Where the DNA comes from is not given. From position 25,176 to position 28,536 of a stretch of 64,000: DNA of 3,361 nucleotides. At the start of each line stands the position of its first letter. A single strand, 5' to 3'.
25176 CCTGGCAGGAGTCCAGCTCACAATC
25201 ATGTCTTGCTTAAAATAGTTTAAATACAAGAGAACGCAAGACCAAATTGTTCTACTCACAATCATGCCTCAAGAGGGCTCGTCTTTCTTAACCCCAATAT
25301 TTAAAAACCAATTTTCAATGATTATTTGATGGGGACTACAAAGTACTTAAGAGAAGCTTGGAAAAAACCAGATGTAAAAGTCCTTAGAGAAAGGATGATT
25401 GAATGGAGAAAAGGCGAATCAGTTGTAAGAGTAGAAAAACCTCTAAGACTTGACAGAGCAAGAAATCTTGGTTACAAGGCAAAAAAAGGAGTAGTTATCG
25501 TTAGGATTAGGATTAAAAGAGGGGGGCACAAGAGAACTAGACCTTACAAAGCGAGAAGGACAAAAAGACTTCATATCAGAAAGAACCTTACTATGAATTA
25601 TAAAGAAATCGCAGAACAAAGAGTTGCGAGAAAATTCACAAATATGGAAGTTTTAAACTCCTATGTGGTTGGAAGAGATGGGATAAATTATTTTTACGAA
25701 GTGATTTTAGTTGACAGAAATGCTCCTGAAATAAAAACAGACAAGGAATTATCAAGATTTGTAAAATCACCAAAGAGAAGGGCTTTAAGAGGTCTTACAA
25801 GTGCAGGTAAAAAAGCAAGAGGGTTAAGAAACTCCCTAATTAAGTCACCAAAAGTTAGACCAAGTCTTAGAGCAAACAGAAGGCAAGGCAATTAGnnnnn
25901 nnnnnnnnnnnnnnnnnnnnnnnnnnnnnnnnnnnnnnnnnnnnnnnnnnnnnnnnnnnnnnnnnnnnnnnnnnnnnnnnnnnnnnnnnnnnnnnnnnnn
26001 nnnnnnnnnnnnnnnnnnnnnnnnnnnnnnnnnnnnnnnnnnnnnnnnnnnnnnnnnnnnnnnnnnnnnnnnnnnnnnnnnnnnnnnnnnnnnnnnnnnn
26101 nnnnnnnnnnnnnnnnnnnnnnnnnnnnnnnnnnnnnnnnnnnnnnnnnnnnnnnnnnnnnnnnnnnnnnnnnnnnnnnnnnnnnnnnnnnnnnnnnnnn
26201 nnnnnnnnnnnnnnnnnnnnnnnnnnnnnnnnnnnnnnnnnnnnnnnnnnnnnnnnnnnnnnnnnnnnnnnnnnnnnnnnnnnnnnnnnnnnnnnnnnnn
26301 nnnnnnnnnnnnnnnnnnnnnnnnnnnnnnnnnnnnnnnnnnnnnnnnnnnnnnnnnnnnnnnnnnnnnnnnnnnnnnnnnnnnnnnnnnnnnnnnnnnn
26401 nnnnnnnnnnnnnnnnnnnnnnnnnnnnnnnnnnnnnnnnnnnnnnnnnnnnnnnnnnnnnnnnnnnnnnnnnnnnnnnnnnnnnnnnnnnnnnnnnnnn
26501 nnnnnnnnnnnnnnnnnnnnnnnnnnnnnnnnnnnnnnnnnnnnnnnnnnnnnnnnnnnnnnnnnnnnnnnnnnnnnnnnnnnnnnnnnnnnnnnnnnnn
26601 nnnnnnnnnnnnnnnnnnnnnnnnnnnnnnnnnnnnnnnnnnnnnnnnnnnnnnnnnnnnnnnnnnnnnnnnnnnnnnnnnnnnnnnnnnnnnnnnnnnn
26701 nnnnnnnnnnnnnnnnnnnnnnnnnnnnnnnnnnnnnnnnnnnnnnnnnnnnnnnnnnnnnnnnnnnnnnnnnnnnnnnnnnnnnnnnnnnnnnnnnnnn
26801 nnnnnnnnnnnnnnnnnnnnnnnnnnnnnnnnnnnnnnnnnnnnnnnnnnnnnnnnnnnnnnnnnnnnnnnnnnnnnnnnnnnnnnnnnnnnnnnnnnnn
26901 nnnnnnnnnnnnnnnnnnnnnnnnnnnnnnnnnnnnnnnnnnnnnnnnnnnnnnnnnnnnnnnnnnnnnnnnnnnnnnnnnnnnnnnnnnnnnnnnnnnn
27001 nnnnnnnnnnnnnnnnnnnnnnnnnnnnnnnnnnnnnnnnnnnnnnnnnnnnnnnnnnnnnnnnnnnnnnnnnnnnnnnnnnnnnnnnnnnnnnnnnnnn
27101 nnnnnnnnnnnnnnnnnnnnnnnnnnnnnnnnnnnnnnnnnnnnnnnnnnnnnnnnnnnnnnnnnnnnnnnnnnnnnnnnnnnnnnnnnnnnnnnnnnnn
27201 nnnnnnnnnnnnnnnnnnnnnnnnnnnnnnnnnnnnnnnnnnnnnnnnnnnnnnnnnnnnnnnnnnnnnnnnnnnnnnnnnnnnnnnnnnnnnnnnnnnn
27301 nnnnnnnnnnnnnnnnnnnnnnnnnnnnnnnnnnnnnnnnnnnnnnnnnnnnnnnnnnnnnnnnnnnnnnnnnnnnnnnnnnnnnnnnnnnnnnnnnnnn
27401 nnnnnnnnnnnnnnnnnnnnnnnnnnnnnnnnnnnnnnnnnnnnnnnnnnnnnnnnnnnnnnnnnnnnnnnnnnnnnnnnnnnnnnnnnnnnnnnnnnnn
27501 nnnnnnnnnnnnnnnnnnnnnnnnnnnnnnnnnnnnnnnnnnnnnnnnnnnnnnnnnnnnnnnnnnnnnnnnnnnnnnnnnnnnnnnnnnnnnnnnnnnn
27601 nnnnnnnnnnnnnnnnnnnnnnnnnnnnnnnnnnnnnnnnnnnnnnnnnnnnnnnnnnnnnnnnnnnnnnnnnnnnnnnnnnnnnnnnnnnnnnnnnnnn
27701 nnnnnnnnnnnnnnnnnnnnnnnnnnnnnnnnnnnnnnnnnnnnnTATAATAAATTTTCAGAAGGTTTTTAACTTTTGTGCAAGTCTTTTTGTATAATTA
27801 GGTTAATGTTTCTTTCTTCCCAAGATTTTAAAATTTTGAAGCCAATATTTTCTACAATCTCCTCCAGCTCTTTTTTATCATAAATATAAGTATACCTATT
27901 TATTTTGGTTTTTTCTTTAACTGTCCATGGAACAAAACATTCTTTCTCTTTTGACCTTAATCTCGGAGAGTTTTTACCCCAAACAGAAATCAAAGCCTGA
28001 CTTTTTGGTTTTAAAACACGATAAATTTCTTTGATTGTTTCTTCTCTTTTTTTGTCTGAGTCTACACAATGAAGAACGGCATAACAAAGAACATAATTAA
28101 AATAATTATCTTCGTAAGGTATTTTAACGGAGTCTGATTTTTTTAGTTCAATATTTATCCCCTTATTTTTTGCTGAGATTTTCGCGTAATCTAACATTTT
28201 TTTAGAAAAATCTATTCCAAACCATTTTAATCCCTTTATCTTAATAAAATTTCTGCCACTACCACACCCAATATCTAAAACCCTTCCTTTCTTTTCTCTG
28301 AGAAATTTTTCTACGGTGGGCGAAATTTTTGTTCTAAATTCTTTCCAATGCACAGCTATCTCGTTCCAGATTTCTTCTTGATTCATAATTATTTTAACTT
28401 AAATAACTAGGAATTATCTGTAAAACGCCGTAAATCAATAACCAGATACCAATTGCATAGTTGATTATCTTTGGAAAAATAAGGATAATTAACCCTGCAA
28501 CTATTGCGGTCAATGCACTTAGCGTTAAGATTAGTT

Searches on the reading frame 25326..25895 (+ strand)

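Call 13: search_protein_families(library=pfam, proteins=[window:25326-25895:+], max_evalue=0.001)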
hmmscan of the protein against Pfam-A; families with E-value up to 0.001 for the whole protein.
window:25326-25895:+ (189 aa): 1 family
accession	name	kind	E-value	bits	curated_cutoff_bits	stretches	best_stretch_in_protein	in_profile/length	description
PF00827.22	Ribosomal_L15e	-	2e-59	200.9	27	1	4-184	2-191/191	Ribosomal L15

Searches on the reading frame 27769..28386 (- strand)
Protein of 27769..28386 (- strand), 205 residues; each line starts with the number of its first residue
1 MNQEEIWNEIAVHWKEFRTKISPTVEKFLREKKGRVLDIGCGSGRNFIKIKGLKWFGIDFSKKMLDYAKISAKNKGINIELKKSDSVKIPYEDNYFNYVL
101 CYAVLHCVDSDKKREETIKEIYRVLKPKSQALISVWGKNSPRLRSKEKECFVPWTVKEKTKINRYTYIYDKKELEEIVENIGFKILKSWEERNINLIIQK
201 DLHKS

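Call 13: search_protein_families(library=pfam, proteins=[window:27769-28386:-], max_evalue=0.001)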
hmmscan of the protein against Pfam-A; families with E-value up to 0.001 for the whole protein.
window:27769-28386:- (205 aa): 9 families
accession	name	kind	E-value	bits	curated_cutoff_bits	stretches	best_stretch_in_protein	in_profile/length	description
PF13649.12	Methyltransf_25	-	3.2e-20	73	27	1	36-127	1-95/97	Methyltransferase domain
PF08241.18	Methyltransf_11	-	4.2e-20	72.6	21.2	1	37-131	1-93/95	Methyltransferase domain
PF13847.12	Methyltransf_31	-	7e-19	68.4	27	1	32-173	3-136/145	Methyltransferase domain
PF13489.12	Methyltransf_23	-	1.2e-16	61.4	27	1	16-187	4-163/164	Methyltransferase domain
PF08242.18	Methyltransf_12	-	3.2e-11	44.3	30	1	37-127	1-94/98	Methyltransferase domain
PF01209.24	Ubie_methyltran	-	3.1e-10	40.2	20.1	1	13-130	34-148/233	ubiE/COQ5 methyltransferase family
PF11968.14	Bmt2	-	7.7e-06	26.3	20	1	30-194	50-187/221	25S rRNA (adenine(2142)-N(1))-methyltransferase, Bmt2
PF07021.18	MetW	-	0.00025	21.2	21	1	33-124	14-101/193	Methionine biosynthesis protein MetW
PF03848.20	TehB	-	0.00043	20.2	20.4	1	32-156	30-149/193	Tellurite resistance protein TehB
